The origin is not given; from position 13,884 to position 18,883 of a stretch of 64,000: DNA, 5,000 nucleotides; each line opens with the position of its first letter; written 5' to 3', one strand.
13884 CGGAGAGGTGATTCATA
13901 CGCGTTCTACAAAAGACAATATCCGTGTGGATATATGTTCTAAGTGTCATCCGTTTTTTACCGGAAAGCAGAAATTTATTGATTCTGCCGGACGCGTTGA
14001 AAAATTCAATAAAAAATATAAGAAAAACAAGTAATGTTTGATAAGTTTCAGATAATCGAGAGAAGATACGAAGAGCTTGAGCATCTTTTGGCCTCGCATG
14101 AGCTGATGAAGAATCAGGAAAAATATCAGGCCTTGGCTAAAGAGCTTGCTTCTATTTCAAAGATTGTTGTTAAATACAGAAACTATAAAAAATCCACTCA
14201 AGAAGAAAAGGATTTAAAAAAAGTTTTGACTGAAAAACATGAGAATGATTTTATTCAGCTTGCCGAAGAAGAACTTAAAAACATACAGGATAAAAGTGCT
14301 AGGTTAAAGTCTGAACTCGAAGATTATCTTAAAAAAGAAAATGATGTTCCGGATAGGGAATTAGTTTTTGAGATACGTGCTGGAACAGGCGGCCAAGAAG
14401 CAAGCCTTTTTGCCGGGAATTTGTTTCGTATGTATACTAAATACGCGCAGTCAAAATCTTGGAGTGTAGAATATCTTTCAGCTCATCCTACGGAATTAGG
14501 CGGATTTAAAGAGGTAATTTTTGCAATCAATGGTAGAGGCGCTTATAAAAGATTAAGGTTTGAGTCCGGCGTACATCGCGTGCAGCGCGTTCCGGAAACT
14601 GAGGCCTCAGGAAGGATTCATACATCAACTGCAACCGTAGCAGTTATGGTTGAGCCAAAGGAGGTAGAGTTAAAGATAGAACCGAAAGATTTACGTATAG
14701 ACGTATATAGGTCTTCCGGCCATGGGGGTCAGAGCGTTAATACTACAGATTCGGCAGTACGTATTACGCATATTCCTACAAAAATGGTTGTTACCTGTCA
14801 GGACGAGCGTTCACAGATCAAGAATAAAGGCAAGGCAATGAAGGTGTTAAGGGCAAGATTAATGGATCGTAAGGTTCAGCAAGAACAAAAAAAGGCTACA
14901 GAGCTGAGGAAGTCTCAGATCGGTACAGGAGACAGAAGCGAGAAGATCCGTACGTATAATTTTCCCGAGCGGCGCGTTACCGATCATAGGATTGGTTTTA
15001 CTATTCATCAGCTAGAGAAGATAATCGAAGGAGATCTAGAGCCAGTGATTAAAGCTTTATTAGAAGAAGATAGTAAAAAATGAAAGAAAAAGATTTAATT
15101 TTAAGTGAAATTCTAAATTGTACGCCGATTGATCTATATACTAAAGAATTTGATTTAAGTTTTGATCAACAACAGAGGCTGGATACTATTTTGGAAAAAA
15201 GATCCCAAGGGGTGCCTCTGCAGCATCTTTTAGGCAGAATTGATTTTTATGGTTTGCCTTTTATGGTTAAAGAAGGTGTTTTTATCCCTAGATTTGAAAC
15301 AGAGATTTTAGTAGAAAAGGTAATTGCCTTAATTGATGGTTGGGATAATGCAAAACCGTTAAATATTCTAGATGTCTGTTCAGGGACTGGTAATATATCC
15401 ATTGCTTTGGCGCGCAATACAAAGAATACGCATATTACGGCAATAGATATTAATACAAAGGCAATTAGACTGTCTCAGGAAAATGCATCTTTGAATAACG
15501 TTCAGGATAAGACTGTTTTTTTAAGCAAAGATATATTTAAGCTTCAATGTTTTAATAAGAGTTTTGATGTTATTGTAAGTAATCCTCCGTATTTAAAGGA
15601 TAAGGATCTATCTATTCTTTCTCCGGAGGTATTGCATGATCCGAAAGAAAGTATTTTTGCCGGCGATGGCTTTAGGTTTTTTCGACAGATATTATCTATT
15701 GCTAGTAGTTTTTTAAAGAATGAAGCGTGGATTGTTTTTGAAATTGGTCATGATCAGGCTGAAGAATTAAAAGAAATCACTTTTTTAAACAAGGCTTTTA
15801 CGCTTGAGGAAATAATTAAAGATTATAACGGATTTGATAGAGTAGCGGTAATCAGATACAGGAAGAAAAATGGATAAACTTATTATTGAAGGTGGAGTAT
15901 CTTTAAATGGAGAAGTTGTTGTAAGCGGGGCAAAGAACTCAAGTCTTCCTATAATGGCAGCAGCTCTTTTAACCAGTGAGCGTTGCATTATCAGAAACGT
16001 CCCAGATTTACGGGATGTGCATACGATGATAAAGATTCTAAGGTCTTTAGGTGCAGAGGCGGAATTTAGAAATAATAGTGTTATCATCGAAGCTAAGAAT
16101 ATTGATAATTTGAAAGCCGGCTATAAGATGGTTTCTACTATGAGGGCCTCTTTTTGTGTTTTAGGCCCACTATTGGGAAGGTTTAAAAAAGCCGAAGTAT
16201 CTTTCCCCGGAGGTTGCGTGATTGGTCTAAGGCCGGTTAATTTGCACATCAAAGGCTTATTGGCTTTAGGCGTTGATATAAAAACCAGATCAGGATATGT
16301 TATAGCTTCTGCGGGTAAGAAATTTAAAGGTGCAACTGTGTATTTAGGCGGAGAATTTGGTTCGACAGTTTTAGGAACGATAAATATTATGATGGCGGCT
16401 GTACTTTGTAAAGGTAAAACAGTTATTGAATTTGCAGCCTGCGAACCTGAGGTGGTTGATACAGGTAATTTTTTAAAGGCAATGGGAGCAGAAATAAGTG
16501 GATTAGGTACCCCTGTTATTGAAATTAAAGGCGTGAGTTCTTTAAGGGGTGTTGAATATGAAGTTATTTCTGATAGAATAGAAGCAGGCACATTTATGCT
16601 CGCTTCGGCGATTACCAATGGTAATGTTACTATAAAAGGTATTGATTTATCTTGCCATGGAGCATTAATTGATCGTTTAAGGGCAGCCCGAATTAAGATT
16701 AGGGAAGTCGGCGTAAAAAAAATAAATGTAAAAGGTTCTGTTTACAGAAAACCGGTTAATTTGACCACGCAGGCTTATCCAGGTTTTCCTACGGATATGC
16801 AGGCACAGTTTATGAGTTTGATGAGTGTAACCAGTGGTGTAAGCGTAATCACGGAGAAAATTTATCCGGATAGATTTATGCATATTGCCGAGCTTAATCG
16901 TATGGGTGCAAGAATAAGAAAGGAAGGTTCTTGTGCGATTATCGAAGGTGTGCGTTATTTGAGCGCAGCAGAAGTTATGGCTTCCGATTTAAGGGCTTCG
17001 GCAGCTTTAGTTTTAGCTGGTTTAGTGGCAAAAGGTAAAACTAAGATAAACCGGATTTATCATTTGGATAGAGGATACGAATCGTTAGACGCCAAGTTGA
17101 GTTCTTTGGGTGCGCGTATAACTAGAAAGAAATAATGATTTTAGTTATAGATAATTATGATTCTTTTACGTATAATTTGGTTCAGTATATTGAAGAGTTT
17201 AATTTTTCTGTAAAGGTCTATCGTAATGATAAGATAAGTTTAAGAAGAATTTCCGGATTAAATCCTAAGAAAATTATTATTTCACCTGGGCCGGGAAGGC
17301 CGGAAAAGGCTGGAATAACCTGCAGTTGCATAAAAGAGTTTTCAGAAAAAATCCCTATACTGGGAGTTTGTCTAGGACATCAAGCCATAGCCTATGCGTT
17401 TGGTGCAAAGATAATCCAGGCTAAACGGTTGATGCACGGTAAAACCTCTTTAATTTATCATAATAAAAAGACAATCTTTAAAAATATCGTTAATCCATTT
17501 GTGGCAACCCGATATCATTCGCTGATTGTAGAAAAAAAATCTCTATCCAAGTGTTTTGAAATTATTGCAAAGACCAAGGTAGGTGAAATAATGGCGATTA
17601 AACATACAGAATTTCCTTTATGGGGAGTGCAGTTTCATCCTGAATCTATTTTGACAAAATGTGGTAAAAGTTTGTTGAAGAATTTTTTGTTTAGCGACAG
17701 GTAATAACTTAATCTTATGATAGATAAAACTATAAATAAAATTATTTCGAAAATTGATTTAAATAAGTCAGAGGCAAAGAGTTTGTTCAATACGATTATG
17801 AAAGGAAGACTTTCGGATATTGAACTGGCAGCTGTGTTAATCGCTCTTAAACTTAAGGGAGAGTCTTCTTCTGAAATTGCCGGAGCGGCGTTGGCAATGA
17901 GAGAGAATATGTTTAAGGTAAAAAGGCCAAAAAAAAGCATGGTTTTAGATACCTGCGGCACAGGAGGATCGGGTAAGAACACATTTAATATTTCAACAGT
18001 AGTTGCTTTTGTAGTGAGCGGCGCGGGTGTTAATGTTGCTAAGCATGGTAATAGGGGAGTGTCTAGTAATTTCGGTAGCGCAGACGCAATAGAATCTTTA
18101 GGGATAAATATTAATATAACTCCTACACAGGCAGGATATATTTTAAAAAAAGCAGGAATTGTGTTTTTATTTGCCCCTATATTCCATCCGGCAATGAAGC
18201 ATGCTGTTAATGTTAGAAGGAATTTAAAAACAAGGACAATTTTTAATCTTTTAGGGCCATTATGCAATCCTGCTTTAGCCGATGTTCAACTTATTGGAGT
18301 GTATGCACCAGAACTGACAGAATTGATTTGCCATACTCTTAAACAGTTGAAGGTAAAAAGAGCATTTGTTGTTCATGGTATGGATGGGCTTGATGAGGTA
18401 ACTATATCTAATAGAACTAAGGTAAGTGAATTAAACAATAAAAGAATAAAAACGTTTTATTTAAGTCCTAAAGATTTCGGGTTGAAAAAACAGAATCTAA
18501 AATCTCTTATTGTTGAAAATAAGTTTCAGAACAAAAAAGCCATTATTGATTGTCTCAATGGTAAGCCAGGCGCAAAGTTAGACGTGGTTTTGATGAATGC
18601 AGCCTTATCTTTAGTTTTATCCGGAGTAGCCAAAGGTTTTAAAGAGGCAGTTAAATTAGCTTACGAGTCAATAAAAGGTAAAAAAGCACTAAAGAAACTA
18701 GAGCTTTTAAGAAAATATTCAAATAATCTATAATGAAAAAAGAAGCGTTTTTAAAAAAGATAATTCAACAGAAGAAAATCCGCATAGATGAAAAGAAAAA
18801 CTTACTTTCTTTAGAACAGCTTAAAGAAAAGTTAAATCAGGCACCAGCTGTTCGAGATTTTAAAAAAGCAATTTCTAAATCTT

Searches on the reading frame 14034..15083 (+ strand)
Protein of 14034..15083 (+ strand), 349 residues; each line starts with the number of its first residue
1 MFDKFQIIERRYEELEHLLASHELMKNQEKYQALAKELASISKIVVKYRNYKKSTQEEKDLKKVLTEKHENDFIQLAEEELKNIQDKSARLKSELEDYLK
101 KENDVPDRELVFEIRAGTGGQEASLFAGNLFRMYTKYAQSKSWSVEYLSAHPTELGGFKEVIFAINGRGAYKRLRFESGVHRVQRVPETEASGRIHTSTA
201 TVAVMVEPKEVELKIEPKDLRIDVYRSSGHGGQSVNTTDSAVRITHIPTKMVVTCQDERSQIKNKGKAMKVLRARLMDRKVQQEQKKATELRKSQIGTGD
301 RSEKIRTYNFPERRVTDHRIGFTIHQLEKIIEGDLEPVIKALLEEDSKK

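Call 48: search_protein_families(library=pfam, proteins=[window:14034-15083:+], max_evalue=0.00001)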
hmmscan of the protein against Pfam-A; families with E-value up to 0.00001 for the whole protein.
window:14034-15083:+ (349 aa): 2 families
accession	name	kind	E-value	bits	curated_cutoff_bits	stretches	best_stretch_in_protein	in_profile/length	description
PF03462.23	PCRF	-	3.1e-66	223.3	24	1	8-202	1-194/194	PCRF domain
PF00472.26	RF-1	-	6.7e-43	145.8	35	1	210-319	2-116/116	RF-1 domain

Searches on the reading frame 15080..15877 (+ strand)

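Call 48: search_protein_families(library=pfam, proteins=[window:15080-15877:+], max_evalue=0.00001)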
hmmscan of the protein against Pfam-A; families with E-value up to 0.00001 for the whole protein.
window:15080-15877:+ (265 aa): 15 families
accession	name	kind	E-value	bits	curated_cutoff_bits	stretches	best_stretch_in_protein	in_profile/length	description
PF05175.20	MTS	-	1e-16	61.5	23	1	91-176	30-113/170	Methyltransferase small domain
PF13847.12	Methyltransf_31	-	1.7e-14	54.2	27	1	94-219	5-108/145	Methyltransferase domain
PF13649.12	Methyltransf_25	-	1.7e-12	48.3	27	1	96-177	1-82/97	Methyltransferase domain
PF06325.19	PrmA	-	2.9e-11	43.8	22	1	89-168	159-233/296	Ribosomal protein L11 methyltransferase (PrmA)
PF01170.24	UPF0020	-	5e-10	39.8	22.3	1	112-173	72-133/197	RMKL-like, methyltransferase domain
PF17827.6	PrmC_N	-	1.5e-09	38.7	23.4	1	5-52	23-71/71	PrmC N-terminal domain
PF02475.24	TRM5-TYW2_MTfase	-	4.9e-09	36.8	28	1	96-169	40-112/164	TRM5/TYW2 methyltransferase domain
PF03602.21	Cons_hypoth95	-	5.7e-08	33.1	24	1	94-176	43-128/182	Conserved hypothetical protein 95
PF09445.16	Methyltransf_15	-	2.6e-07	30.8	22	1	96-170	4-80/165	RNA cap guanine-N2 methyltransferase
PF08241.18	Methyltransf_11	-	3e-07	31.4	21.2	1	97-168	1-67/95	Methyltransferase domain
PF08242.18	Methyltransf_12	-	7.6e-07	30.2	30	1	97-168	1-72/98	Methyltransferase domain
PF01209.24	Ubie_methyltran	-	1.6e-06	28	20.1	1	91-165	46-120/233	ubiE/COQ5 methyltransferase family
PF02384.22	N6_Mtase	-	1.9e-06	27.9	20.4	1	78-174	39-138/311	N-6 DNA Methylase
PF02005.22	TRM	-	2.4e-06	27.5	27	1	91-165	48-124/376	N2,N2-dimethylguanosine tRNA methyltransferase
PF07669.17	Eco57I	-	6.1e-06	26.9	25.3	0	115-179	32-92/171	Eco57I restriction-modification methylase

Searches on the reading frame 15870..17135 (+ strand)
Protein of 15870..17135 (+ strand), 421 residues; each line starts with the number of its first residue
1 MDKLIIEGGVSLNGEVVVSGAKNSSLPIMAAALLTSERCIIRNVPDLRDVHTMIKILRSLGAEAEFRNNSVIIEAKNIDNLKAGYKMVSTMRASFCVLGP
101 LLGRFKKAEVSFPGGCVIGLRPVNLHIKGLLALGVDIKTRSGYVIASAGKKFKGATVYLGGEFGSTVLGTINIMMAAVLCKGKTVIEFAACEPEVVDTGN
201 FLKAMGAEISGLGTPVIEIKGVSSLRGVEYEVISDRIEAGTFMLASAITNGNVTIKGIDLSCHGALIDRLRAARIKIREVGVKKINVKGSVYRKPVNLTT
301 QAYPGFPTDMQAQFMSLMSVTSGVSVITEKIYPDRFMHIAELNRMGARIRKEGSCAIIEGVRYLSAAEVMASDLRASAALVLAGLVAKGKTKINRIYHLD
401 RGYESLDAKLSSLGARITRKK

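Call 48: search_protein_families(library=pfam, proteins=[window:15870-17135:+], max_evalue=0.00001)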
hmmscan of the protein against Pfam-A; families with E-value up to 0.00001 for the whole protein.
window:15870-17135:+ (421 aa): 1 family
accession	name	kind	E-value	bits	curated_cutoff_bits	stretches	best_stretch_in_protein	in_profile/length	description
PF00275.25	EPSP_synthase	-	1.9e-103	346.8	22.8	1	7-408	2-415/417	EPSP synthase (3-phosphoshikimate 1-carboxyvinyltransferase)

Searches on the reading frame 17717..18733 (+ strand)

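Call 48: search_protein_families(library=pfam, proteins=[window:17717-18733:+], max_evalue=0.00001)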
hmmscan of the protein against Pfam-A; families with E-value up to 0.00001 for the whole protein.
window:17717-18733:+ (338 aa): 2 families
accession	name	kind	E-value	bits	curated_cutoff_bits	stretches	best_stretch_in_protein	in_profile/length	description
PF00591.27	Glycos_transf_3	-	1.5e-86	290.6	27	1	75-324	3-252/253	Glycosyl transferase family, a/b domain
PF02885.22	Glycos_trans_3N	-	1.5e-18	66.8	26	1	6-64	4-62/63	Glycosyl transferase family, helical bundle domain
